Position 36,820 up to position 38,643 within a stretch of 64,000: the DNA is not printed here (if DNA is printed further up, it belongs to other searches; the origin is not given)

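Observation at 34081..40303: Candidate porin-cytochrome extracellular electron transfer module: lipoprotein nonaheme cytochrome, outer-membrane beta-barrel, decaheme cytochrome, plus two further c-type cytochromes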

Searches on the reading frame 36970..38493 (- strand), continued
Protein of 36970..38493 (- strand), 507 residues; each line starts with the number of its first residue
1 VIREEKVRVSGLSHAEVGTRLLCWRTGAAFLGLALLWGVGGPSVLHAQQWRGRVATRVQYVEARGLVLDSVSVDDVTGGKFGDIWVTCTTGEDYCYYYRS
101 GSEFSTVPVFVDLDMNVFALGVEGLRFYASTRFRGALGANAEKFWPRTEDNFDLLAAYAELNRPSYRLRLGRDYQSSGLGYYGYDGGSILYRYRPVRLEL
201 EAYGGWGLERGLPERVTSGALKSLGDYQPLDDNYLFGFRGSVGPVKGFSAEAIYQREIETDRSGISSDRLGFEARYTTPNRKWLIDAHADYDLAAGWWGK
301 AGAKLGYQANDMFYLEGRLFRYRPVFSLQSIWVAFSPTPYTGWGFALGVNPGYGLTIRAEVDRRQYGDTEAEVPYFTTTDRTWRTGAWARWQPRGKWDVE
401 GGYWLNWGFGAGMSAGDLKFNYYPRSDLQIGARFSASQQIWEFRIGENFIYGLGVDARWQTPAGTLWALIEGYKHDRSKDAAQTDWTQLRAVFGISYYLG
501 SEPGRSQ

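Call 51: search_protein_families(library=pfam, proteins=[L055:26-1081:+, L055:1078-1806:+, L055:1808-2305:+, L055:13160-13774:+, L055:13963-14580:+, L055:14968-16932:+, L055:16929-18092:+, L055:18132-18737:+, L055:18872-19441:+, L055:19443-20000:+], max_evalue=0.0001)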
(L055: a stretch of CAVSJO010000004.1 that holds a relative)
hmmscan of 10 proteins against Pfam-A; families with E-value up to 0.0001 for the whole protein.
L055:26-1081:+ (351 aa): 1 family
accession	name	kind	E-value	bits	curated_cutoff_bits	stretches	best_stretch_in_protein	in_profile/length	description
PF00374.24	NiFeSe_Hases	-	1.1e-129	434.2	25.8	1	1-336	182-508/508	Nickel-dependent hydrogenase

L055:1078-1806:+ (242 aa): 1 family
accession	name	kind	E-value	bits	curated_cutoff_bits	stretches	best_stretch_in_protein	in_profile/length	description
PF01292.26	Ni_hydr_CYTB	-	9.6e-27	94.3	30.1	1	26-229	2-179/179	Prokaryotic cytochrome b561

L055:1808-2305:+ (165 aa): 1 family
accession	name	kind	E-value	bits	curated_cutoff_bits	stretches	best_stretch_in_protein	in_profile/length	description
PF01750.23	HycI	-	5.4e-24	84.9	23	1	25-147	4-128/130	Hydrogenase maturation protease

L055:13160-13774:+ (204 aa): 0 families

L055:13963-14580:+ (205 aa): 0 families

L055:14968-16932:+ (654 aa): 2 families
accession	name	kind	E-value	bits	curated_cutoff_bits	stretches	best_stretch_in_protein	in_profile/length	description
PF00122.25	E1-E2_ATPase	-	4.2e-45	153.9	28.1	1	154-325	3-181/181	E1-E2 ATPase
PF00702.32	Hydrolase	-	1.4e-28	101.1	26.4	1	341-556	1-190/191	haloacid dehalogenase-like hydrolase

L055:16929-18092:+ (387 aa): 0 families

L055:18132-18737:+ (201 aa): 0 families

L055:18872-19441:+ (189 aa): 1 family
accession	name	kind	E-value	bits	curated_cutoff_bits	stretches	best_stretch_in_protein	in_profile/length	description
PF03334.19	PhaG_MnhG_YufB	-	1.8e-28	99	23.4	1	94-173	1-80/80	Na+/H+ antiporter subunit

L055:19443-20000:+ (185 aa): 3 families
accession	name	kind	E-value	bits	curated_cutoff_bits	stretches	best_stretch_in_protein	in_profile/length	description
PF13244.11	MbhD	-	2.4e-16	60.1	27.2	1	11-73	1-63/67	MBH, subunit D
PF20501.3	MbhE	-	8.1e-09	35.9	27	1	113-169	25-81/98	MBH, subunit E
PF00499.25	Oxidored_q3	-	3.3e-05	24.1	33.2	1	17-170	2-139/146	NADH-ubiquinone/plastoquinone oxidoreductase chain 6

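Call 76: search_protein_representatives(alignment_id=A1)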
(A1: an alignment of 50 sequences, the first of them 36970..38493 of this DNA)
Query: 50 sequences, 499 profile positions. Proteins with E-value up to 0.001 (for the whole library): 810; up to 1e-10: 461; up to 1e-30: 226. The best 150 are listed.
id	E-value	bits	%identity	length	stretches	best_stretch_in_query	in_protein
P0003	1.5e-211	719.7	-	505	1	3-498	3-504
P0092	2.7e-168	577.0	-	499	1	8-498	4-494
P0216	1.5e-167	574.6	-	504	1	21-494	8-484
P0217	6.4e-167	572.5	-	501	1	18-493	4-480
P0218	1.1e-159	548.6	-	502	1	15-494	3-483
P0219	3.4e-149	514.0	-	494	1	20-494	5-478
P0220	7.7e-146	503.0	-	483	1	22-498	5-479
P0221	7.0e-145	499.8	-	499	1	28-495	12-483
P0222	1.3e-144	498.9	-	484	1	37-493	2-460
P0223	5.6e-141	486.9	-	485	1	24-497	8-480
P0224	8.5e-141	486.3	-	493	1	25-494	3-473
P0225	2.0e-140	485.1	-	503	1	17-497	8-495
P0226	8.8e-140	483.0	-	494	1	17-497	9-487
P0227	6.5e-139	480.1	-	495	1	16-497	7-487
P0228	1.7e-138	478.7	-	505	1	20-497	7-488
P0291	3.0e-105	369.0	-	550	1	22-499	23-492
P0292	1.7e-104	366.6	-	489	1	18-497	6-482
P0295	4.1e-102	358.7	-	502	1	20-489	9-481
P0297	3.4e-101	355.7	-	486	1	13-498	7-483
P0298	5.1e-101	355.1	-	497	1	15-498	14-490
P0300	5.4e-100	351.7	-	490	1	17-491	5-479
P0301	1.1e-99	350.7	-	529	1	20-491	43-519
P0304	1.5e-95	337.1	-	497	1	20-496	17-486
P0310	2.0e-88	313.6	-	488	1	20-497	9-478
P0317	1.9e-82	293.9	-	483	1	23-496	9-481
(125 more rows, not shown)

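Call 81: search_protein_families(library=pfam, proteins=[L001:8124-9989:+, L005:7989-10004:+, L004:5840-7852:+, L004:7867-9135:+, L004:9132-9983:+, L001:11473-12651:+, L005:11461-13056:+], max_evalue=0.01)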
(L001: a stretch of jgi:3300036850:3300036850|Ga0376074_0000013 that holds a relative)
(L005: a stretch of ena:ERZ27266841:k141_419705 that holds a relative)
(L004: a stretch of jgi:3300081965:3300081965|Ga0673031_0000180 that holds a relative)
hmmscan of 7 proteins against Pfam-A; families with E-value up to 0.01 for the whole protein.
L001:8124-9989:+ (621 aa): 4 families
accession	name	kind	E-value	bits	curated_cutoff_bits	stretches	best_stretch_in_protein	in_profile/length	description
PF14522.11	Cytochrome_C7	-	4.1e-13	49.4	24.8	1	552-604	3-66/67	Cytochrome c7 and related cytochrome c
PF02085.21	Cytochrom_CIII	-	3.7e-11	43.7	22.9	0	491-587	15-101/101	Class III cytochrome C family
PF14537.11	Cytochrom_c3_2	-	1.7e-08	35.3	25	0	504-588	4-79/79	Cytochrome c3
PF22113.1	Mtrc-MtrF_II-IV_dom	-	5e-06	26.6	30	0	96-247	6-166/176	Outer membrane cytochrome MtrC/MtrF-like, domains II/IV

L005:7989-10004:+ (671 aa): 5 families
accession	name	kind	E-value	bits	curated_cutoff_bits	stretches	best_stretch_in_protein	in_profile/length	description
PF14522.11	Cytochrome_C7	-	6.2e-08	32.8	24.8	0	264-327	12-67/67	Cytochrome c7 and related cytochrome c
PF14537.11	Cytochrom_c3_2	-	3.7e-06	27.8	25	0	126-196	7-68/79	Cytochrome c3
PF03264.19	Cytochrom_NNT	-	1.1e-05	25.7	24.1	1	104-156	14-73/174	NapC/NirT cytochrome c family, N-terminal region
PF02085.21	Cytochrom_CIII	-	1.4e-05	25.8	22.9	1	552-625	17-85/101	Class III cytochrome C family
PF22113.1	Mtrc-MtrF_II-IV_dom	-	0.00024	21.1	30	0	150-233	83-166/176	Outer membrane cytochrome MtrC/MtrF-like, domains II/IV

L004:5840-7852:+ (670 aa): 4 families
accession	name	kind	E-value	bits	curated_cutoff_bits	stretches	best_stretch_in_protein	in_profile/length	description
PF14522.11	Cytochrome_C7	-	5.5e-21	74.6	24.8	3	479-532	2-67/67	Cytochrome c7 and related cytochrome c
PF14537.11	Cytochrom_c3_2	-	2.4e-16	60.4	25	2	211-293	4-79/79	Cytochrome c3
PF02085.21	Cytochrom_CIII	-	3.9e-13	50.1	22.9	2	158-239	22-101/101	Class III cytochrome C family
PF03264.19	Cytochrom_NNT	-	4.1e-11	43.3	24.1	1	14-101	11-103/174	NapC/NirT cytochrome c family, N-terminal region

L004:7867-9135:+ (422 aa): 6 families
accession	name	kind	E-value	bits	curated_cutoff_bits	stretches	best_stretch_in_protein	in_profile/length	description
PF14522.11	Cytochrome_C7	-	1.6e-18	66.7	24.8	2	287-352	13-66/67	Cytochrome c7 and related cytochrome c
PF14537.11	Cytochrom_c3_2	-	7.2e-13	49.2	25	2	264-352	8-78/79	Cytochrome c3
PF02085.21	Cytochrom_CIII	-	4.8e-10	40.1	22.9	1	60-156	19-100/101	Class III cytochrome C family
PF09699.15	Paired_CXXCH_1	-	4.4e-09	36.3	20.6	1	200-236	7-38/41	Doubled CXXCH motif (Paired_CXXCH_1)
PF22113.1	Mtrc-MtrF_II-IV_dom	-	6.7e-08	32.7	30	0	29-132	78-166/176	Outer membrane cytochrome MtrC/MtrF-like, domains II/IV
PF03264.19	Cytochrom_NNT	-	9.5e-08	32.4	24.1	1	290-329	39-77/174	NapC/NirT cytochrome c family, N-terminal region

L004:9132-9983:+ (283 aa): 2 families
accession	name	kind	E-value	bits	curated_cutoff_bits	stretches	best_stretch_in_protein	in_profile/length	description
PF01292.26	Ni_hydr_CYTB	-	2.9e-09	37.4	30.1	1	19-201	1-160/179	Prokaryotic cytochrome b561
PF14358.11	DUF4405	-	0.007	17.3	26.7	1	28-87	3-64/66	Domain of unknown function (DUF4405)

L001:11473-12651:+ (392 aa): 3 families
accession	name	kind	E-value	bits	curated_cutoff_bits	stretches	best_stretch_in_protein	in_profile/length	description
PF14522.11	Cytochrome_C7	-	1.8e-13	50.6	24.8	2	78-138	3-66/67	Cytochrome c7 and related cytochrome c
PF09699.15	Paired_CXXCH_1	-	1.6e-11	44.2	20.6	1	345-387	5-38/41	Doubled CXXCH motif (Paired_CXXCH_1)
PF22113.1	Mtrc-MtrF_II-IV_dom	-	2.4e-11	43.9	30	3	299-388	84-166/176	Outer membrane cytochrome MtrC/MtrF-like, domains II/IV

L005:11461-13056:+ (531 aa): 4 families
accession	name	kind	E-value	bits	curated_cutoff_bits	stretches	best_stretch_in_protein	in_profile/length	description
PF14522.11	Cytochrome_C7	-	4.1e-13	49.4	24.8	2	88-153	2-66/67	Cytochrome c7 and related cytochrome c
PF22113.1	Mtrc-MtrF_II-IV_dom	-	1.5e-10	41.3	30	1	434-522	84-166/176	Outer membrane cytochrome MtrC/MtrF-like, domains II/IV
PF09699.15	Paired_CXXCH_1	-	4.9e-05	23.4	20.6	1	103-137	8-38/41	Doubled CXXCH motif (Paired_CXXCH_1)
PF14537.11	Cytochrom_c3_2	-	0.0043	17.9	25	1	34-113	2-66/79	Cytochrome c3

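Call 83: list_cluster_members(proteins=[P0291, P0292, P0295, P0297, P0298, P0300, P0301, P0304, P0310, P0317])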
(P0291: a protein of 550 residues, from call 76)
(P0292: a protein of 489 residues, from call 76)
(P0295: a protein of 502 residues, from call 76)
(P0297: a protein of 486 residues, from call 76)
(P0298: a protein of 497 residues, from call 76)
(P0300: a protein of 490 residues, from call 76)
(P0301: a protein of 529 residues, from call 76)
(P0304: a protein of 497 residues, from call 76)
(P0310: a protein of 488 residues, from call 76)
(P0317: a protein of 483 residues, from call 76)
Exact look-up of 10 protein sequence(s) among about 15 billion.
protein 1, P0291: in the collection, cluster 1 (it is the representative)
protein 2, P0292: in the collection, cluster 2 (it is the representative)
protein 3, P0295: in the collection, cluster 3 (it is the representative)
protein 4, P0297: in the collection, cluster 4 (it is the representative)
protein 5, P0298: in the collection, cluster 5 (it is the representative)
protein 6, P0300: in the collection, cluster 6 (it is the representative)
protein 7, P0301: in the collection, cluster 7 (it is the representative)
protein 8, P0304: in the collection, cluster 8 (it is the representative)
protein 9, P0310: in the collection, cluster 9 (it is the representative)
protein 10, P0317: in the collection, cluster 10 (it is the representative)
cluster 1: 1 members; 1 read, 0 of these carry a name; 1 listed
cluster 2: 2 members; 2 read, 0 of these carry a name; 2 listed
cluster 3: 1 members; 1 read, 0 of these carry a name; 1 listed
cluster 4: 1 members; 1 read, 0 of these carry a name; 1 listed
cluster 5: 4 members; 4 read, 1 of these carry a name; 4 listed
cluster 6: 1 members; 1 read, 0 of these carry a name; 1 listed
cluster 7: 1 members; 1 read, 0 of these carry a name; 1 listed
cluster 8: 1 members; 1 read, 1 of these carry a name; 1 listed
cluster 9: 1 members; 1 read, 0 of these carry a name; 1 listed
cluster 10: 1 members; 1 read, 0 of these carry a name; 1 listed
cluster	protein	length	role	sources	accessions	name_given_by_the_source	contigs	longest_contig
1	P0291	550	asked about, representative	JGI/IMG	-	-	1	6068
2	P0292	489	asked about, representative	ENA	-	-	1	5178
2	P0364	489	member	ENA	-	-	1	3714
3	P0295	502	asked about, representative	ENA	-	-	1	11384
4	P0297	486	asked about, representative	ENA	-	-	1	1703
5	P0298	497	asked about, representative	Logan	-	-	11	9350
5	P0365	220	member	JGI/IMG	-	hypothetical protein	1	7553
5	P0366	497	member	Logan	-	-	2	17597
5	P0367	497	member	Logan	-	-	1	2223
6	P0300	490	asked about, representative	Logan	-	-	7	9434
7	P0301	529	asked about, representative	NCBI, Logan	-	-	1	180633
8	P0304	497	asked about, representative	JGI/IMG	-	hypothetical protein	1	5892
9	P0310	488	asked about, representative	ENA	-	-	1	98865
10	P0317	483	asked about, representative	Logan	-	-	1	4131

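Call 84: find_homologous_proteins(query=L041:1213-2658:+, max_evalue=1e-20)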
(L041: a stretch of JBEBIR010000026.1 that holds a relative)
Query L041:1213-2658:+ (482 aa): 409 proteins with E <= 1e-20 among 8000 candidates; the best 120 are listed.
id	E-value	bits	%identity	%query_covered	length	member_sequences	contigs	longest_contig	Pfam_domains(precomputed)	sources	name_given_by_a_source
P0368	0.0e+0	1088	100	100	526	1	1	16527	-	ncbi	ncbi:MAG: hypothetical protein ABMA00_02530 [Gemmatimonas sp.]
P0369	1.2e-269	913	83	99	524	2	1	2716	-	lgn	-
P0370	3.5e-269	912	83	100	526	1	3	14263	-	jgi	jgi:hypothetical protein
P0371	1.1e-267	907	82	100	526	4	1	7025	-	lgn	-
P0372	2.5e-263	892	83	97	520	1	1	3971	-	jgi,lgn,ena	-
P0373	4.6e-245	832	75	100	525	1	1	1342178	-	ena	-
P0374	1.3e-242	824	75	99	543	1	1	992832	-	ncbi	-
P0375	1.7e-237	807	74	96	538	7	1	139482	-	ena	-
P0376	5.4e-236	802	72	98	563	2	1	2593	-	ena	-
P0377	4.3e-234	796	74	96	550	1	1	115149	-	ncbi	-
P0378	2.2e-233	794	73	96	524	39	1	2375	-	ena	-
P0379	7.1e-230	782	71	98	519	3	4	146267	-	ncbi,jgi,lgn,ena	-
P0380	1.1e-229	781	73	97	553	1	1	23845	-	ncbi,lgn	-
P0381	2.3e-229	780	74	96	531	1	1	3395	-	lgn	-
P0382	4.1e-228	776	71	98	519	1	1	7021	-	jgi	jgi:hypothetical protein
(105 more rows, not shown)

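Call 91: fold_search(model_id=the predicted structure, library=pdb)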
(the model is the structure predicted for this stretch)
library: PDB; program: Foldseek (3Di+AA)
matches with E <= 10: 993; with E <= 0.001: 380
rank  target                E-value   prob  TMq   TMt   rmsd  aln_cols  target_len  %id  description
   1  9fy9_D                9.7e-10  1.00  0.46  0.36   9.9       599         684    7  Cryo-EM structure of the type 1 chaperone-usher pilus FimD-tip complex (FimDHGFC) - Conformer 1 (released 2025-06-04)
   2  7vtz                  1.1e-09  1.00  0.40  0.45  13.8       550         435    9  Chitoporin from Escherichia coli (released 2022-11-09)
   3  5dl7                  2.3e-09  1.00  0.36  0.43  11.7       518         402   12  Crystal structure of Acinetobacter baumannii OccAB3 (released 2016-02-03)
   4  4frx_B                4.5e-09  1.00  0.38  0.46  12.0       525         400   10  Crystal Structure of Pseudomonas aeruginosa OccK8 (OprE) (released 2013-07-24)
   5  5dl5                  6.3e-09  1.00  0.38  0.44  13.4       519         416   10  Crystal structure of Acinetobacter baumannii OccAB1 (released 2016-02-03)
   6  3t24_A                6.9e-09  1.00  0.38  0.48  12.0       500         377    9  Crystal structure of Pseudomonas aeruginosa OpdQ (released 2012-02-08)
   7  3jty_B                1.0e-08  1.00  0.39  0.49  12.6       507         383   10  Crystal structure of a BenF-like porin from Pseudomonas fluorescens Pf-5 (released 2009-10-20)
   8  4frx_A                1.0e-08  1.00  0.38  0.46  11.9       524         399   10  Crystal Structure of Pseudomonas aeruginosa OccK8 (OprE) (released 2013-07-24)
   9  3jty_C                1.2e-08  1.00  0.40  0.50  10.8       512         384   10  Crystal structure of a BenF-like porin from Pseudomonas fluorescens Pf-5 (released 2009-10-20)
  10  3rbh_C                1.3e-08  1.00  0.35  0.41  11.6       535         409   10  Structure of alginate export protein AlgE from Pseudomonas aeruginosa (released 2011-07-27)
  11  5dl8_A                1.4e-08  1.00  0.40  0.49  12.2       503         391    9  Crystal structure of Acinetobacter baumannii OccAB4 (released 2016-02-03)
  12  2y0h                  1.6e-08  1.00  0.37  0.49  11.6       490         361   10  Crystal Structure of Pseudomonas Aeruginosa OpdL (released 2011-12-21)
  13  9bog_D                1.8e-08  1.00  0.44  0.30  10.8       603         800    7  Structural basis for adhesin secretion by the outer-membrane usher in type 1 pili (released 2024-10-09)
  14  3rbh_B                2.8e-08  1.00  0.35  0.40  14.0       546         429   11  Structure of alginate export protein AlgE from Pseudomonas aeruginosa (released 2011-07-27)
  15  5ldv                  3.1e-08  1.00  0.36  0.43  12.1       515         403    9  Crystal Structures of MOMP from Campylobacter jejuni (released 2016-10-26)
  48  3wi4                  1.2e-07  1.00  0.27  0.37  12.5       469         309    9  Crystal structure of wild-type PorB from Neisseria meningitidis serogroup B (released 2014-01-01)
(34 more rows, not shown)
